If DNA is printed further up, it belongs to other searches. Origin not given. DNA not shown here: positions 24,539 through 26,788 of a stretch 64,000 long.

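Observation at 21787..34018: Peptide-type ABC importer split across divergent operons, with its ATPase genes embedded among four Rieske oxygenase genes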

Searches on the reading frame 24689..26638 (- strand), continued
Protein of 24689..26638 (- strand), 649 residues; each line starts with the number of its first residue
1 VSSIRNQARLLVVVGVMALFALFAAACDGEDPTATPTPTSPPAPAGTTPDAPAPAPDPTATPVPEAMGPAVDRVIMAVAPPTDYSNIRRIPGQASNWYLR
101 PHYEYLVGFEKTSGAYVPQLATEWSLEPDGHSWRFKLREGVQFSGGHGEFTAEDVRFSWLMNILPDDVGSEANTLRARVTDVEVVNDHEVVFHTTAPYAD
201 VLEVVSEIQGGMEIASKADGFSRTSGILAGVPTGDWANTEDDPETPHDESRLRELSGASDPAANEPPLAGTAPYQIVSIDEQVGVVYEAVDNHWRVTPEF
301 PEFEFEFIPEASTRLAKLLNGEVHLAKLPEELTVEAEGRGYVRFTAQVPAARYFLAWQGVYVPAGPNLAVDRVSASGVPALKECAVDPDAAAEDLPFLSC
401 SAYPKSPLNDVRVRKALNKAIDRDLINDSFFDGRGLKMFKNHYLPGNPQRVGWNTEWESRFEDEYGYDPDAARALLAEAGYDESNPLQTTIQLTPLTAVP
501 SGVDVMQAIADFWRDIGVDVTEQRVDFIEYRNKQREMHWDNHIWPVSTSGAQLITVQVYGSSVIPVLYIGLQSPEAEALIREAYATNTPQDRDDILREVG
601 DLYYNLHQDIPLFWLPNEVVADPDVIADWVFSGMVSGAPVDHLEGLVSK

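Call 77: fold_search(model_id=the predicted structure, library=pdb)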
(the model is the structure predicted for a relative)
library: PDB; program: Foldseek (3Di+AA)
matches with E <= 10: 870; with E <= 0.001: 172
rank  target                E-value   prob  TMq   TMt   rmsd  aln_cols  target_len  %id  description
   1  3m8u                  2.2e-29  1.00  0.61  0.76   5.5       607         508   20  Crystal structure of glutathione-binding protein A (GbpA) from Haemophilus parasuis SH0165 in complex with glutathione d (released 2010-07-14)
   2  1dpe                  1.3e-28  1.00  0.50  0.61   8.5       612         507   19  DIPEPTIDE-BINDING PROTEIN (released 1996-08-17)
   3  1zlq_A                5.1e-28  1.00  0.62  0.79   4.6       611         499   18  Crystallographic and spectroscopic evidence for high affinity binding of Fe EDTA (H2O)- to the periplasmic nickel tran (released 2005-08-02)
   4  5u4o                  7.6e-28  1.00  0.57  0.74   6.3       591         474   19  A 2.05A X-Ray Structureof A Bacterial Extracellular Solute-binding Protein, family 5 for Bacillus anthracis str. Ames (released 2017-03-08)
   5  6ofq_A                1.3e-27  1.00  0.58  0.72   5.8       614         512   19  ABC transporter-associated periplasmic binding protein DppA from Helicobacter pylori in complex with peptide STSA (released 2019-08-21)
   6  1dpp_A                1.6e-27  1.00  0.59  0.73   6.1       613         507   18  DIPEPTIDE BINDING PROTEIN COMPLEX WITH GLYCYL-L-LEUCINE (released 1995-12-07)
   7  1xoc_A                3.3e-27  1.00  0.60  0.75   5.4       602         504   16  The structure of the oligopeptide-binding protein, AppA, from Bacillus subtilis in complex with a nonapeptide. (released 2005-01-25)
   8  5f1q_A                4.1e-27  1.00  0.59  0.72   5.9       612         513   17  Crystal Structure of Periplasmic Dipeptide Transport Protein from Yersinia pestis (released 2015-12-23)
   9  5f1q_B                7.1e-27  1.00  0.58  0.72   5.8       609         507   17  Crystal Structure of Periplasmic Dipeptide Transport Protein from Yersinia pestis (released 2015-12-23)
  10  3qim_B                8.5e-27  1.00  0.63  0.80   4.2       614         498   18  Histidine 416 of the periplamsic binding protein NikA is essential for nickel uptake in Escherichia coli (released 2011-03-02)
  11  8z1z_F                9.5e-27  1.00  0.58  0.72   7.0       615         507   18  Cryo-EM structure of Escherichia coli DppAR383D+D436RBCDF in pre-catalytic state (released 2025-04-16)
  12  4dcx_B                1.2e-26  1.00  0.62  0.79   4.8       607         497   19  X-ray structure of NikA in complex with Fe(1R,2R)-N,N'-Bis(2-pyridylmethyl)-N,N'-dicarboxymethyl-1,2-cyclohexanediamin (released 2012-05-09)
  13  4oer_A                1.2e-26  1.00  0.55  0.68   6.6       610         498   17  Crystal structure of NikA from Brucella suis, unliganded form (released 2014-10-01)
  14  5on9_B                2.1e-26  1.00  0.63  0.80   4.7       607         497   19  Crystal structure of NikA in complex with reduced Fe-L1 (N-(2-hydroxybenzyl)-N'-(2-thiomethylbenzyl)-N,N'-ethylenediam (released 2017-12-13)
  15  1zlq_B                2.6e-26  1.00  0.62  0.79   4.7       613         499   18  Crystallographic and spectroscopic evidence for high affinity binding of Fe EDTA (H2O)- to the periplasmic nickel tran (released 2005-08-02)
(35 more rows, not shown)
